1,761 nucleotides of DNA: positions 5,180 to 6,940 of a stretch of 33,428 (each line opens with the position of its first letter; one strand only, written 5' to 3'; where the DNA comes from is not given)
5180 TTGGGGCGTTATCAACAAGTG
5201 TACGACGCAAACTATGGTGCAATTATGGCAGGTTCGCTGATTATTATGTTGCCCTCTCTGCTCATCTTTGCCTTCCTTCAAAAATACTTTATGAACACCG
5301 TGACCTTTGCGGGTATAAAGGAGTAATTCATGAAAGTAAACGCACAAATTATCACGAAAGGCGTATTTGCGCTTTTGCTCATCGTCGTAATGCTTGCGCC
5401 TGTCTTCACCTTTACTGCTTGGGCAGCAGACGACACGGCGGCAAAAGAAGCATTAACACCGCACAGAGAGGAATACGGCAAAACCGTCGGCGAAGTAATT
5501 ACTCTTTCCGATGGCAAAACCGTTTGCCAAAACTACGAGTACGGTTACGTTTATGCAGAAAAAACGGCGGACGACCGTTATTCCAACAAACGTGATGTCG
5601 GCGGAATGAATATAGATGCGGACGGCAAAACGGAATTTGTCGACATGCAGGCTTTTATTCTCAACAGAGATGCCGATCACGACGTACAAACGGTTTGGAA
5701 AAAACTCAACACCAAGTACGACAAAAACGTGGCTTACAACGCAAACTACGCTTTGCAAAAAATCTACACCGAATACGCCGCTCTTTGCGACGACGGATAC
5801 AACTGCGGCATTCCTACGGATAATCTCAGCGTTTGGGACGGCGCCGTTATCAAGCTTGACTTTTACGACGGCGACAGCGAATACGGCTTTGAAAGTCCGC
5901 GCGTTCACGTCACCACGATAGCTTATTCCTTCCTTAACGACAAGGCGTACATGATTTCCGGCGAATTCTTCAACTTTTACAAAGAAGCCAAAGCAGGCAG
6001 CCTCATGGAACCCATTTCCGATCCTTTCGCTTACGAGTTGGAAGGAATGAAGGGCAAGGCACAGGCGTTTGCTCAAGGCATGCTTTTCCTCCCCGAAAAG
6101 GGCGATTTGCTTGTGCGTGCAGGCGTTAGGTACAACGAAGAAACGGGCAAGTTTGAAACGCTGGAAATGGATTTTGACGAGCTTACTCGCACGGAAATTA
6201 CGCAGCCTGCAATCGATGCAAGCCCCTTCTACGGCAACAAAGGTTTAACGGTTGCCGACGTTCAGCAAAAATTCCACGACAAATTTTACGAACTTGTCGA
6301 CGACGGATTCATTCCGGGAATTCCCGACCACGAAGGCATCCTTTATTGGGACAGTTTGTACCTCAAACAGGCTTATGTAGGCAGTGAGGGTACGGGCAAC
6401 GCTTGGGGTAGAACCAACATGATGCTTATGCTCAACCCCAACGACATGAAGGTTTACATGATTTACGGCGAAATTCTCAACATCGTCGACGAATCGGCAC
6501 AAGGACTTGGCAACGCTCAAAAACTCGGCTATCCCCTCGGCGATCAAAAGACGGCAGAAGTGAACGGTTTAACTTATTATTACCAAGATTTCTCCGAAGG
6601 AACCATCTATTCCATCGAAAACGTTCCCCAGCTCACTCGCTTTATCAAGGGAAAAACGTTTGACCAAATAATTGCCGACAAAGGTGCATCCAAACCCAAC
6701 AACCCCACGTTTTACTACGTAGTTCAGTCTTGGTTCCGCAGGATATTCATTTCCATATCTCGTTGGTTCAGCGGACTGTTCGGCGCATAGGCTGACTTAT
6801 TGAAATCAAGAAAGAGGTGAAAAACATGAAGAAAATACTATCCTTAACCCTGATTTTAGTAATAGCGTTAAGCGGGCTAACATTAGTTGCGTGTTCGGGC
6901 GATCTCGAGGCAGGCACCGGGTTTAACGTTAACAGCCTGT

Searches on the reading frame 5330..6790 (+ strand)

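Call 5: search_protein_families(library=pfam, proteins=[window:5330-6790:+], max_evalue=0.001)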
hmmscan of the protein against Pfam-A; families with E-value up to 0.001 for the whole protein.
window:5330-6790:+ (486 aa): 1 family
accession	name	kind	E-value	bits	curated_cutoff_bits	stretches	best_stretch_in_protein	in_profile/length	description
PF08310.17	LGFP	-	0.00044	21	22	0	399-428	1-28/53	LGFP repeat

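Call 39: search_protein_families(library=ncbifam, proteins=[window:5330-6790:+], max_evalue=0.01)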
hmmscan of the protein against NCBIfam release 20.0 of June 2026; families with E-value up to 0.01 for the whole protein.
window:5330-6790:+ (486 aa): 0 families

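Call 49: search_protein_families(library=pfam, proteins=[window:5330-6790:+], max_evalue=5)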
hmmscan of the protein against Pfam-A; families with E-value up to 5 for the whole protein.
window:5330-6790:+ (486 aa): 2 families
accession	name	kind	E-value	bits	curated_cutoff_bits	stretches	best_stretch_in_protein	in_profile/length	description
PF08310.17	LGFP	-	0.00044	21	22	1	399-428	1-28/53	LGFP repeat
PF12930.12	DUF3836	-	0.0048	17.2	25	1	16-78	9-69/127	Family of unknown function (DUF3836)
